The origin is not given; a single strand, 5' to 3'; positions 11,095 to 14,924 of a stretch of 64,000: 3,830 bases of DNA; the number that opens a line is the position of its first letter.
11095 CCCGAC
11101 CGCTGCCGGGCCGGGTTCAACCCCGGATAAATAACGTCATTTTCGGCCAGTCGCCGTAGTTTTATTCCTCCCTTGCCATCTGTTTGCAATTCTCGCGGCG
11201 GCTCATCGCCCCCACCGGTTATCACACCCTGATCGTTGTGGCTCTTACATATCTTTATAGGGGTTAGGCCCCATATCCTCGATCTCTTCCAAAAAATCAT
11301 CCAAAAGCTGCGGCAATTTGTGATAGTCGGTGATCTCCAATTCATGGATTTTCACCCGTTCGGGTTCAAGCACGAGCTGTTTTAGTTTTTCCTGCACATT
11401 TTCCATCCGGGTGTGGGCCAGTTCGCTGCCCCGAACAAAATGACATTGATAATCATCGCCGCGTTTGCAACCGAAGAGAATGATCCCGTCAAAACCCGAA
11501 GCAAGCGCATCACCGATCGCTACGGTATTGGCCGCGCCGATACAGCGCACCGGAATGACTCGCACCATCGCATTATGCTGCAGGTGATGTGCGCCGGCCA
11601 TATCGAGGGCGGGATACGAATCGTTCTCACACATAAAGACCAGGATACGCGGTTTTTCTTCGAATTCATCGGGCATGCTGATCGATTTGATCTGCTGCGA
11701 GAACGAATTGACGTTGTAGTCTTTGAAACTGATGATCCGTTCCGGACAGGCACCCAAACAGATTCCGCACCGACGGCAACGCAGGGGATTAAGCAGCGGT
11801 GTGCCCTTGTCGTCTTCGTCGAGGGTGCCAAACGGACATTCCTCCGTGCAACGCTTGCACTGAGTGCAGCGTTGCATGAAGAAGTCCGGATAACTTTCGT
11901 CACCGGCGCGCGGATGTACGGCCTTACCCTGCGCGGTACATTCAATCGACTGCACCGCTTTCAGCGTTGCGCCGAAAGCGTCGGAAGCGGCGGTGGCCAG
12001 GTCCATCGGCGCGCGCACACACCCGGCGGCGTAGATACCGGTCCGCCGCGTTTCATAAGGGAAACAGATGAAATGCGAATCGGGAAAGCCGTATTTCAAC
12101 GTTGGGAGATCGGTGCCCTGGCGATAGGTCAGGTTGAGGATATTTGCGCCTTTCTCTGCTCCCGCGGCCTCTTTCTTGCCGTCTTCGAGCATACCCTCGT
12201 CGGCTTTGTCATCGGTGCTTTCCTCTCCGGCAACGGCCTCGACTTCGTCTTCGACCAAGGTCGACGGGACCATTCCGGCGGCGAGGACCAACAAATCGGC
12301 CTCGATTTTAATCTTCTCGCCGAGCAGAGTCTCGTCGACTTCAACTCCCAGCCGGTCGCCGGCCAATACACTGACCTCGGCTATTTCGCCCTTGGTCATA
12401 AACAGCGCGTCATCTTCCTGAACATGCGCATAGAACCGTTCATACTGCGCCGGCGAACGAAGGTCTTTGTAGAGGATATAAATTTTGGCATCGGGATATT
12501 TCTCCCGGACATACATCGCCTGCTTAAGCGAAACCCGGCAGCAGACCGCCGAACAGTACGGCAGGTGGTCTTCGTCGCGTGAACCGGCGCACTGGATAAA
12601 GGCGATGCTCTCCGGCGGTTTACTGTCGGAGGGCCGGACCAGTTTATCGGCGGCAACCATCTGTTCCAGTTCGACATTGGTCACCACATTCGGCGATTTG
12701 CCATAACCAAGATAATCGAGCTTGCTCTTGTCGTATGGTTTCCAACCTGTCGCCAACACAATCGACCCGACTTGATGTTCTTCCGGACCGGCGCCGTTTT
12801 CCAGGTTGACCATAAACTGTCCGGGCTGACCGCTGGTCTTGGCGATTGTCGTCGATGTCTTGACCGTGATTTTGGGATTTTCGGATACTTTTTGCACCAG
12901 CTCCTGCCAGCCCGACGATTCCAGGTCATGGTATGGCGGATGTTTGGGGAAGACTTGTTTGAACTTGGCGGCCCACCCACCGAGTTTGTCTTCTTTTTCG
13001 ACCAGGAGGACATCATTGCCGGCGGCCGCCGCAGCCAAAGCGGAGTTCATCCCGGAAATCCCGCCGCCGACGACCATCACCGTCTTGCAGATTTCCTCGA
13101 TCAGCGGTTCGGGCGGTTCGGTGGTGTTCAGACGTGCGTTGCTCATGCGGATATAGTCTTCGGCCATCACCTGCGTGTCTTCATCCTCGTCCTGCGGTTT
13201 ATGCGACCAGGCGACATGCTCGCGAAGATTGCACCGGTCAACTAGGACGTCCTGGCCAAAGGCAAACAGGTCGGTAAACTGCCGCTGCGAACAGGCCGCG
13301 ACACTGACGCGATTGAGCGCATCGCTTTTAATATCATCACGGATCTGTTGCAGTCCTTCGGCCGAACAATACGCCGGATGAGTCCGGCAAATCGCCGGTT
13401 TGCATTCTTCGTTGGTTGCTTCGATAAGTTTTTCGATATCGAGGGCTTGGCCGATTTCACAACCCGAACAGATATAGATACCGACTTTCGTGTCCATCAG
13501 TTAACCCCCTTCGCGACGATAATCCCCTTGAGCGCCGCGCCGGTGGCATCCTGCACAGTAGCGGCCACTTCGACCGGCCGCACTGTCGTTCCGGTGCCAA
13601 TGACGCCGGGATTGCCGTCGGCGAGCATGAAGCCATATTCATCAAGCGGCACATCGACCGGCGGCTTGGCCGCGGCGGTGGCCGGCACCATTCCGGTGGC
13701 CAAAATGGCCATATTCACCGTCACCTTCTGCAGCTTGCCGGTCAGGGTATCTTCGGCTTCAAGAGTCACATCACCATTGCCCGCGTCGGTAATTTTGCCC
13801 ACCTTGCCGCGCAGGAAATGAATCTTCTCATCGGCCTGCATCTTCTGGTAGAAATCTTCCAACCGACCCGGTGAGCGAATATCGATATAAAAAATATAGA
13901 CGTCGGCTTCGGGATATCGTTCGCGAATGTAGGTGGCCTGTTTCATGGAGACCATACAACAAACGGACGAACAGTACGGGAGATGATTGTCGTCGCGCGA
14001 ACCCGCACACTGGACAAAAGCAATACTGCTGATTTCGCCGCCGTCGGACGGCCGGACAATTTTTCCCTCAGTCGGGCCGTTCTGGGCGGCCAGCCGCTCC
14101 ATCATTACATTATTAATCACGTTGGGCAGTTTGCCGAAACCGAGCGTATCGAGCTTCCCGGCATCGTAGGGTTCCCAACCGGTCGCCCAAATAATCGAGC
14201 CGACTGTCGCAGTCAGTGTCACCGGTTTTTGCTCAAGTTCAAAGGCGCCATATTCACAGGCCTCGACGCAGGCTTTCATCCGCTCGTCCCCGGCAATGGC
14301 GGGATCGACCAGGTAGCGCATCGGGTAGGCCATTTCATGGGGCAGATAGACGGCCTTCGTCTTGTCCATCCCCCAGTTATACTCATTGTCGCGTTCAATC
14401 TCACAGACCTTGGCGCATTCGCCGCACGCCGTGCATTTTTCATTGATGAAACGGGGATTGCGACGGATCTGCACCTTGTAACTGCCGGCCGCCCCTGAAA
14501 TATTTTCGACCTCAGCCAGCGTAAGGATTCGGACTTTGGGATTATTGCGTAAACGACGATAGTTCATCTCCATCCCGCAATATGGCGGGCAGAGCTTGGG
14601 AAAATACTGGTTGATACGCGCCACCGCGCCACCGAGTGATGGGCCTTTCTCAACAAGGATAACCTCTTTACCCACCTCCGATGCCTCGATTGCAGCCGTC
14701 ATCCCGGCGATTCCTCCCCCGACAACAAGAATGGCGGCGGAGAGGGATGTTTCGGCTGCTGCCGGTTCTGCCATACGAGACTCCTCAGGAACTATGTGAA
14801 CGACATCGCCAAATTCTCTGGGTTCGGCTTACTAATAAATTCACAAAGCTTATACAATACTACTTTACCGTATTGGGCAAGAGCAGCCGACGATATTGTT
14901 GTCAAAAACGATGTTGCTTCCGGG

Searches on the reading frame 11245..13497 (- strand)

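Call 14: search_protein_families(library=pfam, proteins=[window:11245-13497:-], max_evalue=0.001)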
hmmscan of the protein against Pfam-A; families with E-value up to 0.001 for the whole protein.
window:11245-13497:- (750 aa): 17 families
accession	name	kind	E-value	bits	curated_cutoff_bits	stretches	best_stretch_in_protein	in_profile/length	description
PF02662.21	FlpD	-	5.7e-37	126.9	22.3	1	618-743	1-123/123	Methyl-viologen-reducing hydrogenase, delta subunit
PF07992.20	Pyr_redox_2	-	4e-12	46.6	26.1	1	139-256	2-113/291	Pyridine nucleotide-disulphide oxidoreductase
PF12831.13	FAD_oxidored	-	3e-10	40.4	27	1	140-213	2-77/416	FAD dependent oxidoreductase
PF13187.11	Fer4_9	-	1.5e-08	35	27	1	543-588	1-51/52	4Fe-4S dicluster domain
PF00037.32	Fer4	-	1.8e-08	34.3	21.1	0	542-559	6-23/24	4Fe-4S binding domain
PF13450.12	NAD_binding_8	-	2e-08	34.8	21.9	1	142-184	1-41/68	NAD(P)-binding Rossmann-like domain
PF12797.12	Fer4_2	-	6.5e-08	32.5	24.5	0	567-586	3-22/22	4Fe-4S binding domain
PF00890.30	FAD_binding_2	-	2.2e-07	30.9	20.4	1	140-174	2-36/414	FAD binding domain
PF12837.12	Fer4_6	-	3.4e-07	30.4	25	1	537-557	2-22/24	4Fe-4S binding domain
PF01266.30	DAO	-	4.2e-07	30.3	27.9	1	140-176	2-40/353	FAD dependent oxidoreductase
PF13484.11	Fer4_16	-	9.7e-07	29.9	30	0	543-562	1-20/66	4Fe-4S double cluster binding domain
PF13237.11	Fer4_10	-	1.1e-06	29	25.5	1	542-585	7-53/53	4Fe-4S dicluster domain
PF12838.12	Fer4_7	-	2.7e-05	25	27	0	573-598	1-26/52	4Fe-4S dicluster domain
PF03486.20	HI0933_like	-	0.00012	22.1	50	1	139-173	2-36/244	HI0933-like protein Rossmann domain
PF00070.33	Pyr_redox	-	0.00031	21.6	22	0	140-173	2-35/82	Pyridine nucleotide-disulphide oxidoreductase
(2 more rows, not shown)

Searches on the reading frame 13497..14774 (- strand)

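Call 14: search_protein_families(library=pfam, proteins=[window:13497-14774:-], max_evalue=0.001)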
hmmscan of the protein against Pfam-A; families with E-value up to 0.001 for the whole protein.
window:13497-14774:- (425 aa): 10 families
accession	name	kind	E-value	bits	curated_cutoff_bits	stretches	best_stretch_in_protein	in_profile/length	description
PF12831.13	FAD_oxidored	-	7.1e-10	39.2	27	1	15-51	2-38/416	FAD dependent oxidoreductase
PF07992.20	Pyr_redox_2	-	1.9e-09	37.8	26.1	1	14-47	144-177/291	Pyridine nucleotide-disulphide oxidoreductase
PF13450.12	NAD_binding_8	-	9.7e-09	35.8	21.9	1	17-55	1-39/68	NAD(P)-binding Rossmann-like domain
PF00890.30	FAD_binding_2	-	2.1e-08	34.3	20.4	1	15-52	2-39/414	FAD binding domain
PF01266.30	DAO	-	3.1e-07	30.7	27.9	1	15-51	2-39/353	FAD dependent oxidoreductase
PF03486.20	HI0933_like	-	7.3e-05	22.8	50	1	15-48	3-36/244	HI0933-like protein Rossmann domain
PF01134.28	GIDA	-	0.00011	21.9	22.1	1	15-42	2-29/391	Glucose inhibited division protein A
PF01262.27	AlaDh_PNT_C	-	0.00031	20.7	23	0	12-45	28-61/214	Alanine dehydrogenase/PNT, C-terminal domain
PF00070.33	Pyr_redox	-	0.00042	21.2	22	0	15-48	2-35/82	Pyridine nucleotide-disulphide oxidoreductase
PF12838.12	Fer4_7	-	0.00043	21.1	27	0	104-124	28-48/52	4Fe-4S dicluster domain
